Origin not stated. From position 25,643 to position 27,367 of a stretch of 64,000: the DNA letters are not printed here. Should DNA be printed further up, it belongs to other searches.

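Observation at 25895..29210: Reverse transcriptase translationally coupled to a ~12-TM protein: candidate novel RT-based two-gene system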

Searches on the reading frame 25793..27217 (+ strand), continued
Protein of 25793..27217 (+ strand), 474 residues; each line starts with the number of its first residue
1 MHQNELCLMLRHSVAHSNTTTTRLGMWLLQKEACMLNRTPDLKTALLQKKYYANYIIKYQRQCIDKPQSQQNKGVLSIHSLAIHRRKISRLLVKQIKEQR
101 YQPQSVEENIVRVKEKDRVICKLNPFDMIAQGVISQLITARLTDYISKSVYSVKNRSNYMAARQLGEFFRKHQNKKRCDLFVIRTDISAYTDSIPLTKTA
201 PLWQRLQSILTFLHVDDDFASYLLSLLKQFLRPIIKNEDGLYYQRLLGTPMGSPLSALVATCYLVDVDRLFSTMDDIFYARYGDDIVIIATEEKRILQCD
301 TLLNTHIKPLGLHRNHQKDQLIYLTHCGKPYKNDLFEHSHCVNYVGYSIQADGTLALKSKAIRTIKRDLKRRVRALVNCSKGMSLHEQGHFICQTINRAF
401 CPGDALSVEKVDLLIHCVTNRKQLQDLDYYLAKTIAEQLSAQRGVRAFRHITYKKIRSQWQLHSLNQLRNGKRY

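Call 54: search_protein_families(library=pfam, proteins=[L055:8244-9371:+, L007:6426-9050:+], max_evalue=0.01)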
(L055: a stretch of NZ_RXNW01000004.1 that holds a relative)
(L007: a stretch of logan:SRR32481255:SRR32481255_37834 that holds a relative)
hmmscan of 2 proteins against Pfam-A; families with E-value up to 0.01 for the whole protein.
L055:8244-9371:+ (375 aa): 2 families
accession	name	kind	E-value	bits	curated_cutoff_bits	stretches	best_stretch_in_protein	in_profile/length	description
PF00027.35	cNMP_binding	-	3e-14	53.2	27.5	1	37-114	2-84/89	Cyclic nucleotide-binding domain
PF02517.21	Rce1-like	-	1.5e-10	41.6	22.4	1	273-360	6-90/93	Type II CAAX prenyl endopeptidase Rce1-like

L007:6426-9050:+ (874 aa): 1 family
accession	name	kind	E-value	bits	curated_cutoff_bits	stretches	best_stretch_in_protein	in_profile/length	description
PF00027.35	cNMP_binding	-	3.6e-16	59.3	27.5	1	755-835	2-87/89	Cyclic nucleotide-binding domain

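Call 61: search_protein_families(library=pfam, proteins=[L069:2317-4140:+, L051:2822-4045:-, L078:1610-3238:-, L056:11105-12061:-, L014:3356-3778:+, L026:1640-4153:-, L038:10281-13361:-, L030:11541-12116:+, L070:11670-12800:+, L008:5150-6628:-], max_evalue=0.001)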
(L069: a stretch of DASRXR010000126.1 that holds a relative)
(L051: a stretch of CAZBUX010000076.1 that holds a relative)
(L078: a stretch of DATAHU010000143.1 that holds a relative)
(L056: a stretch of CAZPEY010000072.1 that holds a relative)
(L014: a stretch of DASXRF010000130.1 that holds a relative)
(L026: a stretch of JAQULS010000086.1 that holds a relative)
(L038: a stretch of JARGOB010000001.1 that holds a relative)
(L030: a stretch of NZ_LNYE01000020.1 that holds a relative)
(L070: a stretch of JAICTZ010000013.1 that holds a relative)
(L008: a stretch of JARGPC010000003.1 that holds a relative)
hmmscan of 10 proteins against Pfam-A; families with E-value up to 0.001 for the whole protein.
L069:2317-4140:+ (607 aa): 0 families

L051:2822-4045:- (407 aa): 2 families
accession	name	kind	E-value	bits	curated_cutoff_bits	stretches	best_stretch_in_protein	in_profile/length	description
PF07228.17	SpoIIE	-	4.5e-35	121.8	25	1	214-400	2-186/192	Stage II sporulation protein E (SpoIIE)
PF00072.30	Response_reg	-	2.7e-27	95.6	30.2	1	26-139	1-109/111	Response regulator receiver domain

L078:1610-3238:- (542 aa): 5 families
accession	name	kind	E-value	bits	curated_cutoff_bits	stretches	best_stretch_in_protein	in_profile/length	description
PF00069.31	Pkinase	-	2.5e-44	152.1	31.7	1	53-309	1-252/263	Protein kinase domain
PF07714.23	PK_Tyr_Ser-Thr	-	5.7e-27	95.1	23.1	1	55-308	3-248/258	Protein tyrosine and serine/threonine kinase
PF01636.29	APH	-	6.8e-06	26.5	23.2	0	153-204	149-197/239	Phosphotransferase enzyme family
PF17667.7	Pkinase_fungal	-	3.9e-05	23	24.1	1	151-221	285-357/387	Fungal protein kinase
PF03109.22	ABC1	-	0.00074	19.2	22.9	0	126-208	142-218/244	ABC1 atypical kinase-like domain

L056:11105-12061:- (318 aa): 5 families
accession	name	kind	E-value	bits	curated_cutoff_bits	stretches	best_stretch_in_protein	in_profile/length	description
PF00005.33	ABC_tran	-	9.4e-34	117.4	25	1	19-163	1-137/137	ABC transporter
PF13304.12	AAA_21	-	3.6e-14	54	27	1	66-192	171-298/304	AAA domain, putative AbiEii toxin, Type IV TA system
PF13732.12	DrrA1-3_C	-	1.6e-05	25.9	27.4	1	230-305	11-80/81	ATP-binding protein DrrA1-3-like, C-terminal domain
PF13175.12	AAA_15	-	0.0003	21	32.1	0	19-52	14-46/374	AAA ATPase domain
PF02463.25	SMC_N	-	0.00086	19.2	40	0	31-198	26-203/220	RecF/RecN/SMC N terminal domain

L014:3356-3778:+ (140 aa): 1 family
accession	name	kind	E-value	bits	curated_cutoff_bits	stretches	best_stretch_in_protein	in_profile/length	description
PF00027.35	cNMP_binding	-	6.9e-20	71.3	27.5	1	33-115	2-89/89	Cyclic nucleotide-binding domain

L026:1640-4153:- (837 aa): 5 families
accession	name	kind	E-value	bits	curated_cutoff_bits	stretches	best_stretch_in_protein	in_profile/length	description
PF00930.27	DPPIV_N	-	3.3e-62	210.7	22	1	184-531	22-353/354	Dipeptidyl peptidase IV (DPP IV) N-terminal region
PF00326.27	Peptidase_S9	-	3.9e-48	164.2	22.6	1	620-816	7-210/213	Prolyl oligopeptidase family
PF12146.15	Hydrolase_4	-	1.4e-05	24.9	27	0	620-707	24-105/239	Serine aminopeptidase, S33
PF01738.24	DLH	-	0.00077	19.6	21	0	741-801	131-191/217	Dienelactone hydrolase family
PF07676.18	PD40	-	0.00078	19.8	20.9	0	366-377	17-28/38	WD40-like Beta Propeller Repeat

L038:10281-13361:- (1026 aa): 1 family
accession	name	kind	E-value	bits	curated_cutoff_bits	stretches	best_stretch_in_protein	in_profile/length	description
PF10123.14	Mu-like_Pro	-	0.0003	20.9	25.2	1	535-647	173-287/330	Mu-like prophage I protein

L030:11541-12116:+ (191 aa): 1 family
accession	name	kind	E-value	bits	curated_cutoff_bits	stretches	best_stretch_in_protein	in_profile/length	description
PF22547.2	2H-SAK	-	2.7e-05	24.9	27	1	58-177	2-120/124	Swiss Army Knife, 2H phosphoesterase domain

L070:11670-12800:+ (376 aa): 0 families

L008:5150-6628:- (492 aa): 1 family
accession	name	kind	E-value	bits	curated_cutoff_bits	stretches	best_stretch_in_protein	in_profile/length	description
PF00474.23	SSF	-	9.1e-77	259.1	22.8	1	36-432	1-406/406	Sodium:solute symporter family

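Call 94: find_related_loci(query=A2, collection=viral_contigs, flank=5000)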
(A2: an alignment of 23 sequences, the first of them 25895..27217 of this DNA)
Query A2 (440 aa) in viral_contigs; peptide patterns used: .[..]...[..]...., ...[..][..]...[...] (x = any residue, [..] = any of these).
30 stretches matched a pattern; 20 encode a relative of the query (tblastn E <= 1e-3); 20 distinct loci.
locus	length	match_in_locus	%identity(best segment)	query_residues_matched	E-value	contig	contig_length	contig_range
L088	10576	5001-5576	20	145-366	2e-8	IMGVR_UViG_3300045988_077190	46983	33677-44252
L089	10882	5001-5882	18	38-366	1e-8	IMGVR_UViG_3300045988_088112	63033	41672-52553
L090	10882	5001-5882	18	38-366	3e-8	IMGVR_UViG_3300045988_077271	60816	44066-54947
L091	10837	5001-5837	18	57-366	3e-8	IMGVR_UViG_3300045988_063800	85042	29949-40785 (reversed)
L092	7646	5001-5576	20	145-366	6e-8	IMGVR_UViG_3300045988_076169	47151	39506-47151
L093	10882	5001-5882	18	38-366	7e-8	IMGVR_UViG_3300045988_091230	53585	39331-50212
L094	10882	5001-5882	18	38-366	8e-8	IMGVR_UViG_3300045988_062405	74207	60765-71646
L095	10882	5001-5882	18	38-366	7e-8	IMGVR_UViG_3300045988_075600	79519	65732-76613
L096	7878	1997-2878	18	38-366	7e-8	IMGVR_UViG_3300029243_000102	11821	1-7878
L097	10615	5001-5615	19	145-380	9e-8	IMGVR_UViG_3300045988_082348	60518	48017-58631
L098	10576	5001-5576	19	145-366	1e-7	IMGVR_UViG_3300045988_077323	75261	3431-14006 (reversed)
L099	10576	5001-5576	19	145-366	1e-7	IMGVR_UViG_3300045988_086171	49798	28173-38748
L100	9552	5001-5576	19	145-366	1e-7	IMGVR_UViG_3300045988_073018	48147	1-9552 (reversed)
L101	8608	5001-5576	19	145-366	1e-7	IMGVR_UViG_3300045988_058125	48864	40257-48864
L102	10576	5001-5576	19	145-366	1e-7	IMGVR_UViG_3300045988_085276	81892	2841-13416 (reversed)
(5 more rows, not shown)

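Call 110: search_protein_families(library=pfam, proteins=[L081:4904-6640:+, L081:2387-3541:+, L081:6774-8084:-, L080:1705-2451:-, L080:2451-4580:-, L080:4567-5445:-, L064:4264-6690:+, L085:4019-6676:+], max_evalue=0.01)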
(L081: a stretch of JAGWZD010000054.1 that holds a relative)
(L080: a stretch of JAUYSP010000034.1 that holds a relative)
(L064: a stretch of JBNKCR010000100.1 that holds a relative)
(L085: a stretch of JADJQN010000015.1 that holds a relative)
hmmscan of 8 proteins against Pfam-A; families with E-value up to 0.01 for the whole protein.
L081:4904-6640:+ (578 aa): 0 families

L081:2387-3541:+ (384 aa): 1 family
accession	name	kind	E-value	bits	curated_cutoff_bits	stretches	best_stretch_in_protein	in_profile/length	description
PF00724.26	Oxidored_FMN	-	7.3e-80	269.2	27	1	34-362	1-341/342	NADH:flavin oxidoreductase / NADH oxidase family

L081:6774-8084:- (436 aa): 0 families

L080:1705-2451:- (248 aa): 3 families
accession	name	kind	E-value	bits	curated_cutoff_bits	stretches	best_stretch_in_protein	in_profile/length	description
PF04445.19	SAM_MT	-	9e-68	228.6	26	1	26-242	2-229/230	Putative SAM-dependent methyltransferase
PF03602.21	Cons_hypoth95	-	0.00072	19.7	24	1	89-190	42-138/182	Conserved hypothetical protein 95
PF13649.12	Methyltransf_25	-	0.0055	17.8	27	0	92-150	1-55/97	Methyltransferase domain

L080:2451-4580:- (709 aa): 2 families
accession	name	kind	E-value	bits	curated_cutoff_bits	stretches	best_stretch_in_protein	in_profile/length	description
PF02092.22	tRNA_synt_2f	-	2.3e-194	647.7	29.2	1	6-550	1-534/536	Glycyl-tRNA synthetase beta subunit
PF05746.21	DALR_1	-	5.5e-09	36.6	22.3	1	584-684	5-103/117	DALR anticodon binding domain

L080:4567-5445:- (292 aa): 1 family
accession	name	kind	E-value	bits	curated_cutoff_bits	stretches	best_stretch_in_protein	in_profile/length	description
PF02091.20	tRNA-synt_2e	-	1.8e-144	480.6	27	1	7-286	1-276/278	Glycyl-tRNA synthetase alpha subunit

L064:4264-6690:+ (808 aa): 11 families
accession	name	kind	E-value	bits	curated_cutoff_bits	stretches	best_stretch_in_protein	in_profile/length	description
PF07645.21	EGF_CA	-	2.4e-24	85.7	27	3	144-187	1-43/43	Calcium-binding EGF domain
PF00008.33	EGF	-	1.7e-23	82.9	21.5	4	109-138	1-31/32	EGF-like domain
PF12662.13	cEGF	-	2.8e-16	59.5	26.6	4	168-192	1-24/24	Complement Clr-like EGF-like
PF25024.1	EGF_TEN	-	2.3e-13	50.7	65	2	279-492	23-225/234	Teneurin EGF domain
PF12947.13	EGF_3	-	1e-12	48.5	28.5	1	111-142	5-36/36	EGF domain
PF14670.12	FXa_inhibition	-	4.6e-10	39.9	33.4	1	237-275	1-36/36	Coagulation Factor Xa inhibitory site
PF12661.13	hEGF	-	5.3e-09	36.6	29.3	2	289-310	1-22/22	Human growth factor-like EGF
PF23106.1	EGF_Teneurin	-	6.2e-08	33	24.3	1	288-318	4-30/30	Teneurin-like EGF domain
PF07974.19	EGF_2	-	0.00027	21.7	22.1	1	281-315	1-32/32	EGF-like domain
PF06247.17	Plasmod_Pvs28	-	0.00065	20.2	26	0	249-275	11-40/41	Pvs28 EGF domain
PF21700.4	EGF_DL_JAG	-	0.0015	19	27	1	368-393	2-24/26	Delta-like/Jagged, EGF-like domain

L085:4019-6676:+ (885 aa): 0 families
